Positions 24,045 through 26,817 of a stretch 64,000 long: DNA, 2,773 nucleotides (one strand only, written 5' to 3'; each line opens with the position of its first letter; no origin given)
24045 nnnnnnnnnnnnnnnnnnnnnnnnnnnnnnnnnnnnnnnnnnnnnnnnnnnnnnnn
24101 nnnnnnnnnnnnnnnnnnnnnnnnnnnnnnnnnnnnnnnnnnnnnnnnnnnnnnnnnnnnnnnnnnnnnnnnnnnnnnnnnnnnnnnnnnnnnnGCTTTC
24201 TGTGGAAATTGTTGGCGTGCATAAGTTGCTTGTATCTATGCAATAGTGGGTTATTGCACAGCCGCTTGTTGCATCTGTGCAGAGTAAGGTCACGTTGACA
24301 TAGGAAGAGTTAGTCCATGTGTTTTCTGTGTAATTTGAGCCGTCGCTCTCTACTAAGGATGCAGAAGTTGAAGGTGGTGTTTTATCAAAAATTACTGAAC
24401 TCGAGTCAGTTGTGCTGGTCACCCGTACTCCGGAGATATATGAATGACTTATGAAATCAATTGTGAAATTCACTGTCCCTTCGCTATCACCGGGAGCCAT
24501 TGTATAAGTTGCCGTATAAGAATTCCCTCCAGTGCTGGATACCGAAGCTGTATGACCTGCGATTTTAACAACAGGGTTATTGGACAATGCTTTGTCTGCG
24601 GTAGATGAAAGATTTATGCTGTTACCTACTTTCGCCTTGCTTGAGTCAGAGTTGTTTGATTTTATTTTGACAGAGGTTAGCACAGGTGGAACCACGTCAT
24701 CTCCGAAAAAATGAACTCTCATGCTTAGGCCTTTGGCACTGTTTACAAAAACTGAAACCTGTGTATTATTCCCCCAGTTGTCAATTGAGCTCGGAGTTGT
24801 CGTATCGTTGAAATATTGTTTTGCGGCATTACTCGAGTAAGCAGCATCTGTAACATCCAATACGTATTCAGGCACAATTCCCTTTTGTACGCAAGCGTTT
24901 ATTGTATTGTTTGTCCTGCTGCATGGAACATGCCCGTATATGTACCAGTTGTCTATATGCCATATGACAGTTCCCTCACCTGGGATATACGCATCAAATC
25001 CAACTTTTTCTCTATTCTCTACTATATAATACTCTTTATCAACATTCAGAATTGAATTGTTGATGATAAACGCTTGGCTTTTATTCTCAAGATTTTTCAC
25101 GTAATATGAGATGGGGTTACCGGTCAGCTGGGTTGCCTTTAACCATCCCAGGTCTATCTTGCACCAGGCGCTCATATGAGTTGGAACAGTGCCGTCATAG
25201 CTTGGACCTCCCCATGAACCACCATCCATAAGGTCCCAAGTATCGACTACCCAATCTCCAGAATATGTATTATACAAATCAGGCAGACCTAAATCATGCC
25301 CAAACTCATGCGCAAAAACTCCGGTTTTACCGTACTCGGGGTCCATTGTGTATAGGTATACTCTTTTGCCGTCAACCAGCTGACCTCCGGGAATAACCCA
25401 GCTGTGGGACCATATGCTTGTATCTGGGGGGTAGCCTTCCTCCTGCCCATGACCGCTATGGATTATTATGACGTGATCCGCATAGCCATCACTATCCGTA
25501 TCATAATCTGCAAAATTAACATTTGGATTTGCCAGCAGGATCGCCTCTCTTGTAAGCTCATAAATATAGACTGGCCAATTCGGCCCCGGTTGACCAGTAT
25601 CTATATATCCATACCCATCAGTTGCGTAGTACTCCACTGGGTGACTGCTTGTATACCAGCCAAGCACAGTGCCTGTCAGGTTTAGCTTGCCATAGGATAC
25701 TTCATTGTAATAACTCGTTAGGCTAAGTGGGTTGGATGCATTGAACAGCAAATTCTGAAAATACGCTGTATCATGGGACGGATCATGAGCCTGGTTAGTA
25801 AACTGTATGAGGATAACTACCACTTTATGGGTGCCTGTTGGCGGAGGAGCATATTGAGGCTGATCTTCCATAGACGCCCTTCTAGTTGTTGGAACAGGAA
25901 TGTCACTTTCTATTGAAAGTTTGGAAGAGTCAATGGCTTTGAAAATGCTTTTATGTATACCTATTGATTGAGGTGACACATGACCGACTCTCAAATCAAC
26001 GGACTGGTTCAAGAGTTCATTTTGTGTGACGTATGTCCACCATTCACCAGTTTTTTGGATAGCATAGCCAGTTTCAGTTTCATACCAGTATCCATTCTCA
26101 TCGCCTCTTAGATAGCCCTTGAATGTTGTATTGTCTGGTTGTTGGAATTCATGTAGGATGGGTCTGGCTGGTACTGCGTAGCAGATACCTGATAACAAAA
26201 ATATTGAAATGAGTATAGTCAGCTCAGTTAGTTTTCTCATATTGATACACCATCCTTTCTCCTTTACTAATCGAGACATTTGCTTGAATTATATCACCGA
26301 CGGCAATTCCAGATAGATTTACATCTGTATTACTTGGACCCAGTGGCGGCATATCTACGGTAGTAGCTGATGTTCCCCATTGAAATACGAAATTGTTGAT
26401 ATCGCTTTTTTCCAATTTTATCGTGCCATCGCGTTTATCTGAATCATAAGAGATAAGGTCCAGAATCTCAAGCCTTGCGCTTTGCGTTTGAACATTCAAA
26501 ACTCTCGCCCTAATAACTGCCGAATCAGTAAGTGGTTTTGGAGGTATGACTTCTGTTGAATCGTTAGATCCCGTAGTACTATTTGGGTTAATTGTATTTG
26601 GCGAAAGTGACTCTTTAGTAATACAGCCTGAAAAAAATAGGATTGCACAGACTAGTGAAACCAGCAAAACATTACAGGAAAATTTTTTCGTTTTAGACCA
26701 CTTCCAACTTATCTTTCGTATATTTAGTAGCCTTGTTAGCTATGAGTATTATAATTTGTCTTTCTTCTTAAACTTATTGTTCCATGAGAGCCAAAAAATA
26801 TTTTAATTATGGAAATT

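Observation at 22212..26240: Giant secreted M6 (InhA-like) metalloprotease fused to three LamG/ConA-like repeats in an archaeon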

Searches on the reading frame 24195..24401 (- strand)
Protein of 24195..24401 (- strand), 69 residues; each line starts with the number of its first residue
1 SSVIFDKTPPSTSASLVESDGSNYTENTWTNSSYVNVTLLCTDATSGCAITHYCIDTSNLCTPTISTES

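Call 24: search_protein_families(library=ncbifam, proteins=[window:24195-24401:-], max_evalue=1)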
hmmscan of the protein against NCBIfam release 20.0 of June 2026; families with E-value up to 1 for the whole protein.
seq(69 aa): 0 families

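Call 25: search_protein_families(library=pfam, proteins=[window:24195-24401:-], max_evalue=1)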
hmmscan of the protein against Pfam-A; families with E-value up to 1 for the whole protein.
seq(69 aa): 1 family
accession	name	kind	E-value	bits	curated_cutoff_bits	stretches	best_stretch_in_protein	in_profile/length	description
PF00200.28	Disintegrin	-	0.055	14.7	35.1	1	30-63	40-74/75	Disintegrin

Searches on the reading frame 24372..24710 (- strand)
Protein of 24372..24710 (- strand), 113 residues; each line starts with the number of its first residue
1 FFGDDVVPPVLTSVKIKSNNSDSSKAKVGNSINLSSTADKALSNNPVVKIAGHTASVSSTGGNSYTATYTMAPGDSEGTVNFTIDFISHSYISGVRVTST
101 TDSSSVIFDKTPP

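Call 24: search_protein_families(library=ncbifam, proteins=[window:24372-24710:-], max_evalue=1)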
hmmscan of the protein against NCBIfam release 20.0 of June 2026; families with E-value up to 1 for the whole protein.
seq(113 aa): 0 families

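Call 25: search_protein_families(library=pfam, proteins=[window:24372-24710:-], max_evalue=1)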
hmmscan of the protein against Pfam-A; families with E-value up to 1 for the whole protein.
seq(113 aa): 2 families
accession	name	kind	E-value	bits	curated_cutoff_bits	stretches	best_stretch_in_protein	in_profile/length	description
PF18968.5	DUF5707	-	0.0087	16.4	26.8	1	65-105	4-44/98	Family of unknown function (DUF5707)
PF16380.10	BT_4170-like_C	-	0.077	13.2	30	1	42-96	75-127/142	Rhamnogalacturonan lyase BT_4170-like, C-terminal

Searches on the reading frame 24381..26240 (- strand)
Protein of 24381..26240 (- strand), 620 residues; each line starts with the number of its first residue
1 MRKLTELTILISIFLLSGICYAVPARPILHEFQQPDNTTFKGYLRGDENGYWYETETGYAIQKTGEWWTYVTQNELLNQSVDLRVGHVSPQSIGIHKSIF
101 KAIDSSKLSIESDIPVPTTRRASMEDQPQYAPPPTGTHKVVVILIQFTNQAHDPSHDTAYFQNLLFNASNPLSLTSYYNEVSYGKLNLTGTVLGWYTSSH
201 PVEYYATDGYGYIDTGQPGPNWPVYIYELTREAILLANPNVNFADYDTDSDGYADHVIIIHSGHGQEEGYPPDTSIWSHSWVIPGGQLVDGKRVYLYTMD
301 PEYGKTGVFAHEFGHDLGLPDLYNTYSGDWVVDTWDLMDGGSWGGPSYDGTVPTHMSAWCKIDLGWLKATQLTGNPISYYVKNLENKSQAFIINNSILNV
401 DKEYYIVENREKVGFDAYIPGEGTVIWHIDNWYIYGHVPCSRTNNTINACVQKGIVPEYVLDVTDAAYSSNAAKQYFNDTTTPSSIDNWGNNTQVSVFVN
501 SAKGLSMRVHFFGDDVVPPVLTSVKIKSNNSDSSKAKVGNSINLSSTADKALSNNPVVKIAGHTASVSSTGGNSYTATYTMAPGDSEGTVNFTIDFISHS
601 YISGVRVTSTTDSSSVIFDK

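Call 78: predict_structure(alignment_id=A2)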
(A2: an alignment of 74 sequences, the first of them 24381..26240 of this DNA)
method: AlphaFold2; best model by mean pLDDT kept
length: 620 residues; sequences in the alignment: 74
mean_pLDDT: 81.6   pTM: 0.69
mean pLDDT of the five models: 81.6, 80.6, 78.8, 77.0, 76.3
residues with pLDDT >= 90: 361; 70-90: 104; 50-70: 63; < 50: 92
segments of 3 or more residues with pLDDT < 50: 101-128, 520-524, 546-565, 581-589, 599-620
pLDDT, mean of each block of 10 residues (from residue 1): 83 82 82 96 88 94 93 62 88 78 38 35 47 93 98 98 98 98 98 98 89 72 86 98 96 96 95 94 95 97 98 97 94 97 96 98 97 86 95 92 96 96 97 85 91 92 88 84 90 90 94 66 49 51 49 40 47 55 45 50 42 46
secondary structure, 60 per line:
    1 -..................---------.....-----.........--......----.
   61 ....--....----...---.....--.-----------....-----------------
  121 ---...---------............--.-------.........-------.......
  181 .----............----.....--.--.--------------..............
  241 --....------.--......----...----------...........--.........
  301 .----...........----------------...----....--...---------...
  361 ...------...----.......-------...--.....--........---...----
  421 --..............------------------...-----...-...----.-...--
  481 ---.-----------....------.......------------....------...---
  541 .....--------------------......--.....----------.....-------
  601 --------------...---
elements in order: H2-19 E29-33 E39-47 E50-55 E60-64 E67-70 H100-103 E136-147 H158-166 H174-181 E186-197 H202-206 H227-240 H243-246 E256-261 E279-289 E292-301 H306-316 H340-343 H358-363 E370-372 E377-383 E391-393 H396-400 E403-410 E423-430 H431-436 E455-457 E467-469 E476-478 E496-499 E506-512 E525-528 E535-537 E541-545 E566-571 E574-578 E589-593 E615-617

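Call 80: fold_search(model_id=the predicted structure, library=pdb)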
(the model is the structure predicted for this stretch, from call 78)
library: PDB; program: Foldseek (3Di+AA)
matches with E <= 10: 161; with E <= 0.001: 5
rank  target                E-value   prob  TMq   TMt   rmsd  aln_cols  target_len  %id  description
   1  4yu6_A                2.8e-22  1.00  0.48  0.40   9.5       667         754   18  Crystal structure of Bacillus anthracis immune inhibitor A2 peptidase zymogen (released 2015-10-28)
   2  4yu6_B                4.2e-22  1.00  0.48  0.42   9.4       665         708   18  Crystal structure of Bacillus anthracis immune inhibitor A2 peptidase zymogen (released 2015-10-28)
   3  4yu5_B                5.5e-22  1.00  0.49  0.44   9.0       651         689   18  Crystal structure of selenomethionine variant of Bacillus anthracis immune inhibitor A2 peptidase zymogen (released 2015-10-28)
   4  4yu5_A                2.4e-21  1.00  0.50  0.45   8.7       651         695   18  Crystal structure of selenomethionine variant of Bacillus anthracis immune inhibitor A2 peptidase zymogen (released 2015-10-28)
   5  3p24_A                8.3e-04  0.92  0.18  0.28  22.6       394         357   15  Structure of profragilysin-3 from Bacteroides fragilis (released 2010-12-29)
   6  8snm_B                1.9e-03  0.89  0.16  0.20  11.3       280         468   11  Structure of mature human ADAM17/iRhom2 sheddase complex in complex with ADAM17 prodomain (released 2024-05-29)
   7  5y2z_E                2.1e-03  0.97  0.17  0.21  10.0       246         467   13  Crystal structure of human LGI1 EPTP-ADAM22 complex (released 2018-05-02)
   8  3g5c_A                2.6e-03  0.98  0.19  0.23   7.3       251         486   12  Structural and biochemical studies on the ectodomain of human ADAM22 (released 2009-08-18)
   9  5y2z_C                3.7e-03  0.97  0.18  0.23   8.0       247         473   13  Crystal structure of human LGI1 EPTP-ADAM22 complex (released 2018-05-02)
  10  5y2z_I                5.8e-03  0.94  0.18  0.22   8.1       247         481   13  Crystal structure of human LGI1 EPTP-ADAM22 complex (released 2018-05-02)
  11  5y2z_A                6.5e-03  0.99  0.20  0.25   7.1       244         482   13  Crystal structure of human LGI1 EPTP-ADAM22 complex (released 2018-05-02)
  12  2ddf_A                6.5e-03  0.84  0.19  0.38  10.8       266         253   12  Crystal structure of TACE in complex with TAPI-2 (released 2006-03-14)
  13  5y2z_G                7.2e-03  0.99  0.21  0.27   6.9       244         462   12  Crystal structure of human LGI1 EPTP-ADAM22 complex (released 2018-05-02)
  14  1zxc_A                1.4e-02  0.63  0.18  0.33  11.8       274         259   10  Crystal structure of catalytic domain of TNF-alpha converting enzyme (TACE) with inhibitor (released 2005-09-27)
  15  2fv5_A                1.5e-02  0.72  0.19  0.36  11.0       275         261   12  Crystal structure of TACE in complex with IK682 (released 2006-07-04)
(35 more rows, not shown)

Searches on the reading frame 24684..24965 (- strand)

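Call 25: search_protein_families(library=pfam, proteins=[window:24684-24965:-], max_evalue=1)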
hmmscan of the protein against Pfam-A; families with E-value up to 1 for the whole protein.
seq(94 aa): 3 families
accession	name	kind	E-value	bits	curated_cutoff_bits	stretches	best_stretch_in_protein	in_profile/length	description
PF01447.24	Peptidase_M4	-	0.063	14.2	22.4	1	39-75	66-102/145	Thermolysin metallopeptidase, catalytic domain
PF24764.1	rva_4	-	0.14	12.3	26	1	7-91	11-100/194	Integrase core domain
PF11326.13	PANTS-like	-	0.24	12.2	27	1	4-37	21-48/80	Synaptic plasticity regulator PANTS-like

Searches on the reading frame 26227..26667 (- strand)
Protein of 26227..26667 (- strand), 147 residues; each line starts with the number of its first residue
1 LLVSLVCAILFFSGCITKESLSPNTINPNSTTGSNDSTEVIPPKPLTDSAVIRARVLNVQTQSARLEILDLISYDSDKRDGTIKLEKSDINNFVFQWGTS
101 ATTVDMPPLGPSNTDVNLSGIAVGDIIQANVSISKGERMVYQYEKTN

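Call 11: search_protein_families(library=pfam, proteins=[window:26227-26667:-], max_evalue=0.001)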
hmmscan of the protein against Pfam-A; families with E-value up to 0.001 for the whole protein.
window:26227-26667:- (147 aa): 0 families

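Call 83: search_protein_representatives(protein=window:26227-26667:-)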
Query: 147 residues. Proteins with E-value up to 0.001 (for the whole library): 18; up to 1e-10: 6; up to 1e-30: 2. The best 18 are listed.
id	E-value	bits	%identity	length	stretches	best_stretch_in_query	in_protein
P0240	1.2e-44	167.7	60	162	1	5-145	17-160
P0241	3.4e-31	124.1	51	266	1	39-147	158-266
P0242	7.0e-28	113.4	45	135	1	6-146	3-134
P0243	8.5e-27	109.9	50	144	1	35-147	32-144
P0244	1.8e-11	60.3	36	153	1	5-144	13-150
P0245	7.4e-11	58.3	37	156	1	38-146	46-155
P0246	4.2e-09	52.6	38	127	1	41-132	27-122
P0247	2.4e-08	50.1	33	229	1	38-131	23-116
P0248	2.5e-06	43.6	28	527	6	66-119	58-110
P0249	5.6e-06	42.5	26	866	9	79-134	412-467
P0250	2.2e-05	40.6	30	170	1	41-132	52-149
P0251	5.9e-05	39.2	27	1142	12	80-119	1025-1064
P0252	7.4e-05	38.8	32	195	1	6-128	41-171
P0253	9.7e-05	38.4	31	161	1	24-132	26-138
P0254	1.1e-04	38.3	40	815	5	112-146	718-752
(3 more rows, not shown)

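Call 84: find_encoding_contigs(protein=P0240, flank=6000, max_places=3)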
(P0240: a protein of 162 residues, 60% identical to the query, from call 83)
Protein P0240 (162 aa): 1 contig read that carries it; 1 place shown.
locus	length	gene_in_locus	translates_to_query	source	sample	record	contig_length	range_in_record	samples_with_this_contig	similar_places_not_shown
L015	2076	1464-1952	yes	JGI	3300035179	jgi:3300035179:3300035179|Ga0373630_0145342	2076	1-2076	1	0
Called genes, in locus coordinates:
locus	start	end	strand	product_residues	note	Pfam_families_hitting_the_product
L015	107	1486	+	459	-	-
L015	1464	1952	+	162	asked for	-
